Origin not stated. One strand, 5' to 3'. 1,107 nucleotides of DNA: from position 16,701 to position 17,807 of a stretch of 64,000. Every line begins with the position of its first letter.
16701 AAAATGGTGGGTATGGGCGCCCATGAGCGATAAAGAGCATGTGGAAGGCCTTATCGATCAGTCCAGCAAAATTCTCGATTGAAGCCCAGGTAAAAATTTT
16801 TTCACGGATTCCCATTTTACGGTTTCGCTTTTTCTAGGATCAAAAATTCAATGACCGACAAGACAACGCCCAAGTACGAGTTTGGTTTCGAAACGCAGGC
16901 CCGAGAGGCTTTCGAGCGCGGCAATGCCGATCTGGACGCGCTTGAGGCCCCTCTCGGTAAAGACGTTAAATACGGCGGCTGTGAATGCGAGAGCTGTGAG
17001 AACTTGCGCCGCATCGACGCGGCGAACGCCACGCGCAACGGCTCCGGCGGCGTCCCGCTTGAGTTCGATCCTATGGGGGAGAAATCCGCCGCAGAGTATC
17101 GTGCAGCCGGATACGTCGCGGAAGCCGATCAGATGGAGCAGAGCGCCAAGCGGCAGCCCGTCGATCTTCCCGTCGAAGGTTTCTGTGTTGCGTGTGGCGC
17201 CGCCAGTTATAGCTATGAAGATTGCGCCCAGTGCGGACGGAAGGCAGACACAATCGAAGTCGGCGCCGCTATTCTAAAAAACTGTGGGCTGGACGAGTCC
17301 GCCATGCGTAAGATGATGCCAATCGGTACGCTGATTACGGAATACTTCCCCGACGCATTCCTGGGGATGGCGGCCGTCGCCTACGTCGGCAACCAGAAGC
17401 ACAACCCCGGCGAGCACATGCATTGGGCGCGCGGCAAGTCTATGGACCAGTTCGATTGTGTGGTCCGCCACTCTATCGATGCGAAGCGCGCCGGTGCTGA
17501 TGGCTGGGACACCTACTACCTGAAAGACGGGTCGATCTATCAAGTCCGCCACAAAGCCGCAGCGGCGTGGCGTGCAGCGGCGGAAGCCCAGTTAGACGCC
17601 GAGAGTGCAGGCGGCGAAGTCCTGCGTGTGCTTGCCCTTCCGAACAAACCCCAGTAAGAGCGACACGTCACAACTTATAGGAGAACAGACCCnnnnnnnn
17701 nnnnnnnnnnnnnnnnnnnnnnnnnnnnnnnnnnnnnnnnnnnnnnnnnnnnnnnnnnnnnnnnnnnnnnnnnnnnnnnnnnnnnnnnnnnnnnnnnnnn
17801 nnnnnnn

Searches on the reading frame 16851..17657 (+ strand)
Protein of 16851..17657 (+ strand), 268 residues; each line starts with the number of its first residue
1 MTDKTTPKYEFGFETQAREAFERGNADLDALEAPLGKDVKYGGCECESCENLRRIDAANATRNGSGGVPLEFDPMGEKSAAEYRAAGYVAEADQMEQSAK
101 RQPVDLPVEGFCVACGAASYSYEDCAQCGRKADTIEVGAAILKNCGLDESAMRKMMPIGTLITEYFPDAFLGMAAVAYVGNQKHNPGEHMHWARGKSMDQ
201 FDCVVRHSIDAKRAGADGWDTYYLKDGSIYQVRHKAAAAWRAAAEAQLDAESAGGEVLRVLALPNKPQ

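Call 9: search_protein_families(library=pfam, proteins=[window:16851-17657:+], max_evalue=0.01)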
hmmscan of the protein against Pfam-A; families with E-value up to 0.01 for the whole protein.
window:16851-17657:+ (268 aa): 1 family
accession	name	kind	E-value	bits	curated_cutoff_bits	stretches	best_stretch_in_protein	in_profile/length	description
PF18909.5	dGTP_diPhyd_N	-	5.4e-05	23.5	27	1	162-251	17-92/99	dATP/dGTP diphosphohydrolase, N-terminal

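Call 11: find_related_loci(query=window:16851-17657:+, collection=viral_contigs, flank=6000)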
Query window:16851-17657:+ (268 aa) in viral_contigs; peptide patterns used: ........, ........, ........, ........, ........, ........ (x = any residue, [..] = any of these).
2 stretches matched a pattern; 1 encode a relative of the query (tblastn E <= 1e-3); 1 distinct loci.
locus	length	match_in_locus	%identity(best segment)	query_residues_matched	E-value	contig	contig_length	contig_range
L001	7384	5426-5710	43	147-252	4e-24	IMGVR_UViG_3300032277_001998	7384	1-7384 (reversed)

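Call 17: search_protein_families(library=phrogs, proteins=[window:16851-17657:+], max_evalue=0.001)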
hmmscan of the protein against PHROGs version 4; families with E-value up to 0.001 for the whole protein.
window:16851-17657:+ (268 aa): 1 family
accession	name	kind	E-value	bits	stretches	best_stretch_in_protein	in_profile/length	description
phrog_27780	-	unknown function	1.4e-19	71.8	1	149-268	9-116/255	-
